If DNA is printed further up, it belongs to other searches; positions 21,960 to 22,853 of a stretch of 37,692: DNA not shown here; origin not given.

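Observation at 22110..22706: Aminoacyl-tRNA-protein-transferase-like (ATE/Bpt family) gene translationally coupled between two Mur ligases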

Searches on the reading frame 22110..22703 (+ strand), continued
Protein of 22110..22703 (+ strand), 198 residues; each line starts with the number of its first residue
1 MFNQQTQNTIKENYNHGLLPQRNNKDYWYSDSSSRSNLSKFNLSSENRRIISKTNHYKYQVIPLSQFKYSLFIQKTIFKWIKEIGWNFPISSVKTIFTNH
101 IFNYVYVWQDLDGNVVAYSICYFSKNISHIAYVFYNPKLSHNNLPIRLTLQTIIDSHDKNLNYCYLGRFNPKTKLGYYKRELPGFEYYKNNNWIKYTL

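Call 68: find_encoding_contigs(protein=P0137, flank=7000, max_places=1)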
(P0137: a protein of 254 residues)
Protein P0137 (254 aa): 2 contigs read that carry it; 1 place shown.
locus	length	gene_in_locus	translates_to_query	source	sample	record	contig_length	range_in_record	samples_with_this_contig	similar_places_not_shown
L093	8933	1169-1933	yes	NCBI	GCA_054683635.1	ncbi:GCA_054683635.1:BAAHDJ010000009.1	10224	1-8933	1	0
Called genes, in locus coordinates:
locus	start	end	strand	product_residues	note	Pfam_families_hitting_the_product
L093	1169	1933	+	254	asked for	PF04377:ATE_C (weak)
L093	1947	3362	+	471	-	PF01225:Mur_ligase, PF08245:Mur_ligase_M, PF02875:Mur_ligase_C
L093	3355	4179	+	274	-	PF02578:Cu-oxidase_4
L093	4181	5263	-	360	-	PF01565:FAD_binding_4, PF02873:MurB_C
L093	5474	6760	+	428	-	PF00275:EPSP_synthase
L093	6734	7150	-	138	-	-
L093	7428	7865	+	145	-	PF02381:MraZ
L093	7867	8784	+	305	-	PF01795:Methyltransf_5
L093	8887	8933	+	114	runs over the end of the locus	-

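Call 69: find_encoding_contigs(protein=P0200, flank=7000, max_places=1)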
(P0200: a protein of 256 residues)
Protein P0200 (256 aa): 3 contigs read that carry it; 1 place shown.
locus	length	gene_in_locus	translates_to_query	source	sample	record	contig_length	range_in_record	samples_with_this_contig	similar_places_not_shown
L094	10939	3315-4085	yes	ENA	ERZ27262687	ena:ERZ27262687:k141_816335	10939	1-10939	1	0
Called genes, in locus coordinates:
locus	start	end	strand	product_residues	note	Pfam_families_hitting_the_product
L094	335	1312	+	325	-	PF18962:Por_Secre_tail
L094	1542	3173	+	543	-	PF06826:Asp-Al_Ex, PF02080:TrkA_C, PF06826:Asp-Al_Ex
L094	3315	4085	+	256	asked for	PF13480:Acetyltransf_6, PF00583:Acetyltransf_1, PF04377:ATE_C (weak)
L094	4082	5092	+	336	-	PF10043:DUF2279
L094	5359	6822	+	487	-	PF02661:Fic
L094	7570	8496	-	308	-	PF08331:QueG_DUF1730, PF00037:Fer4 (faint), PF13237:Fer4_10 (faint), PF13484:Fer4_16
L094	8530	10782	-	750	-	PF00580:UvrD-helicase, PF01443:Viral_helicase1 (faint), PF13245:AAA_19, PF13604:AAA_30 (faint), PF13361:UvrD_C, PF13538:UvrD_C_2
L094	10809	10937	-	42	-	?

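Call 78: find_encoding_contigs(protein=P0180, flank=8000, max_places=1)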
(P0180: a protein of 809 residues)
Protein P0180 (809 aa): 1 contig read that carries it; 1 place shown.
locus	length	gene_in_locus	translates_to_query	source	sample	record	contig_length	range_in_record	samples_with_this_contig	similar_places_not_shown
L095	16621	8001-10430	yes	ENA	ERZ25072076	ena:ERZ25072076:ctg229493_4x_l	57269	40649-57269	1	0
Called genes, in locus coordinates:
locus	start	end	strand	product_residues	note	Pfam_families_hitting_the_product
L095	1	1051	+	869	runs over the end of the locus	PF00005:ABC_tran (faint), PF02463:SMC_N (faint), PF03193:RsgA_GTPase (faint), PF13191:AAA_16 (faint), PF13481:AAA_25 (faint), PF13555:AAA_29 (faint), PF13304:AAA_21 (faint), PF17760:UvrA_inter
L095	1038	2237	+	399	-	PF02151:UVR (faint), PF27096:UvrC_M, PF08459:UvrC_RNaseH_dom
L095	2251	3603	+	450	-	PF08245:Mur_ligase_M, PF02875:Mur_ligase_C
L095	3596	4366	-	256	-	PF06468:Spond_N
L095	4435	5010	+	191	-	-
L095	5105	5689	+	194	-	-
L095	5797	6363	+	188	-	-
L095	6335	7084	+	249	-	-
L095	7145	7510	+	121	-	PF02411:MerT (weak)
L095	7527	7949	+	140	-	-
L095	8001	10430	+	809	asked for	PF04377:ATE_C (weak), PF01326:PPDK_N, PF00391:PEP-utilizers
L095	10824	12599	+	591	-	PF01555:N6_N4_Mtase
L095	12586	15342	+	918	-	PF13872:AAA_34 (weak), PF00270:DEAD, PF04851:ResIII, PF18766:SWI2_SNF2 (weak), PF27159:HI_1054_N, PF27365:HI_1054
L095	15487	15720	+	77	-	-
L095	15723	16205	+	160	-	-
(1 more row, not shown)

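Call 83: find_homologous_proteins(query=P0137, max_evalue=0.001)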
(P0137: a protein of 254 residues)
Query P0137 (254 aa): 600 proteins with E <= 0.001 among 774 candidates; the best 120 are listed.
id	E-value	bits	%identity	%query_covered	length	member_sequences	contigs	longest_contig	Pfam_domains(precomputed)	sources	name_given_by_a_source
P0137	7.7e-168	575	100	100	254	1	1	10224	PF04377.22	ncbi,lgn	ncbi:MAG: hypothetical protein Fur003_1210 [Candidatus Dojkabacteria bacterium]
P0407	6.1e-87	310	56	100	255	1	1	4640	PF04377.22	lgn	-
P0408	1.9e-79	285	54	98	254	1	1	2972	PF04377.22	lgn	-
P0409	8.4e-79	283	53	100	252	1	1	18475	PF04377.22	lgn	-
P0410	8.1e-77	276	54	89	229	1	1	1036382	PF04377.22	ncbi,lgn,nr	ncbi:MAG: GNAT family N-acetyltransferase [Candidatus Dojkabacteria bacterium]|nr:MAG: GNAT family N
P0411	2.0e-76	275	51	96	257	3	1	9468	PF04377.22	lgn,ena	-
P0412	3.0e-75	271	51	98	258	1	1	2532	-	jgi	jgi:arginyl-tRNA--protein-N-Asp/Glu arginylyltransferase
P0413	3.3e-75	271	54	89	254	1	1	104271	PF04377.22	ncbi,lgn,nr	ncbi:hypothetical protein JW766_03430 [Candidatus Dojkabacteria bacterium]|nr:hypothetical protein [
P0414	9.7e-74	266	50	96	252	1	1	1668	PF04377.22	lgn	-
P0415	2.8e-72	262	49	99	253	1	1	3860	-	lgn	-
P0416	4.2e-72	261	51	89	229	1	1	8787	PF04377.22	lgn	-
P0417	1.5e-71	259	47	99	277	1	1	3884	-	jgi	jgi:arginine-tRNA-protein transferase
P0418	3.6e-71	258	49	90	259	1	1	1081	-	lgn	-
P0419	4.0e-71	258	54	89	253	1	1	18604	-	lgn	-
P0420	9.3e-71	257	55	89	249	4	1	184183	PF04377.22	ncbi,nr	ncbi:hypothetical protein H6764_01870 [Candidatus Nomurabacteria bacterium]|nr:hypothetical protein 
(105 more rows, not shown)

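Call 88: find_related_loci(query=A4, collection=metagenome_contigs, flank=10000)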
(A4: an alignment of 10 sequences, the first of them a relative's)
Query A4 (254 aa) in metagenome_contigs; peptide patterns used: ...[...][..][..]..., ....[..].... (x = any residue, [..] = any of these).
301 stretches matched a pattern; 251 encode a relative of the query (tblastn E <= 1e-3); the best 80 are kept; 80 distinct loci.
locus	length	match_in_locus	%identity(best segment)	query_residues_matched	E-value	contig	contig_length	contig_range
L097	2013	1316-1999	57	1-229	2e-88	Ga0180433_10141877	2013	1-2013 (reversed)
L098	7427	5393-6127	50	3-245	2e-79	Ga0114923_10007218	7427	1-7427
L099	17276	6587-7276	52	1-228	7e-78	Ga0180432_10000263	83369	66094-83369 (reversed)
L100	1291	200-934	49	1-251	7e-80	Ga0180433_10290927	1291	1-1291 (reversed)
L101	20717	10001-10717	49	1-240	3e-74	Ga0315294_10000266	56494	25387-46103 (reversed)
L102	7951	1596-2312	47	1-240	1e-71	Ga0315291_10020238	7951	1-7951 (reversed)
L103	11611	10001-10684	51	1-227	9e-71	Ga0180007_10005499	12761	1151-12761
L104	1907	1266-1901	41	1-211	5e-54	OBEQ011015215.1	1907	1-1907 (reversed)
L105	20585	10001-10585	45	35-227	2e-50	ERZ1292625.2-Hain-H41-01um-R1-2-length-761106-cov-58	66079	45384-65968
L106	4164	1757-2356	43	29-222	3e-50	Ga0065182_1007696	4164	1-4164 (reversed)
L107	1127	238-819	43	32-222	8e-52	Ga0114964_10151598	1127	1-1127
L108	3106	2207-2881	37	1-225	3e-49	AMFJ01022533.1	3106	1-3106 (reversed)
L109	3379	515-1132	43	29-226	4e-48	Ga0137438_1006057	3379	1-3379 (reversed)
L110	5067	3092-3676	42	34-226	2e-48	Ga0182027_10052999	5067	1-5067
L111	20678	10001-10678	41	1-226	2e-48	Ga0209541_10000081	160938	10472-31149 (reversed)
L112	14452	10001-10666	40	1-222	5e-48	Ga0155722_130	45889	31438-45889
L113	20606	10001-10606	43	35-227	7e-48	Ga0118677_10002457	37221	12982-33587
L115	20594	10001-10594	41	34-229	2e-47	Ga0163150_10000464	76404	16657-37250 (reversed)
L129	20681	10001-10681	46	1-228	5e-62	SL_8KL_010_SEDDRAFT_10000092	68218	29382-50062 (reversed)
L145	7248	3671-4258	42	29-222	1e-44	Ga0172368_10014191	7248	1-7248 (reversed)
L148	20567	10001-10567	43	32-222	2e-44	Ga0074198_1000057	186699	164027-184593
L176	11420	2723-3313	40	33-227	7e-43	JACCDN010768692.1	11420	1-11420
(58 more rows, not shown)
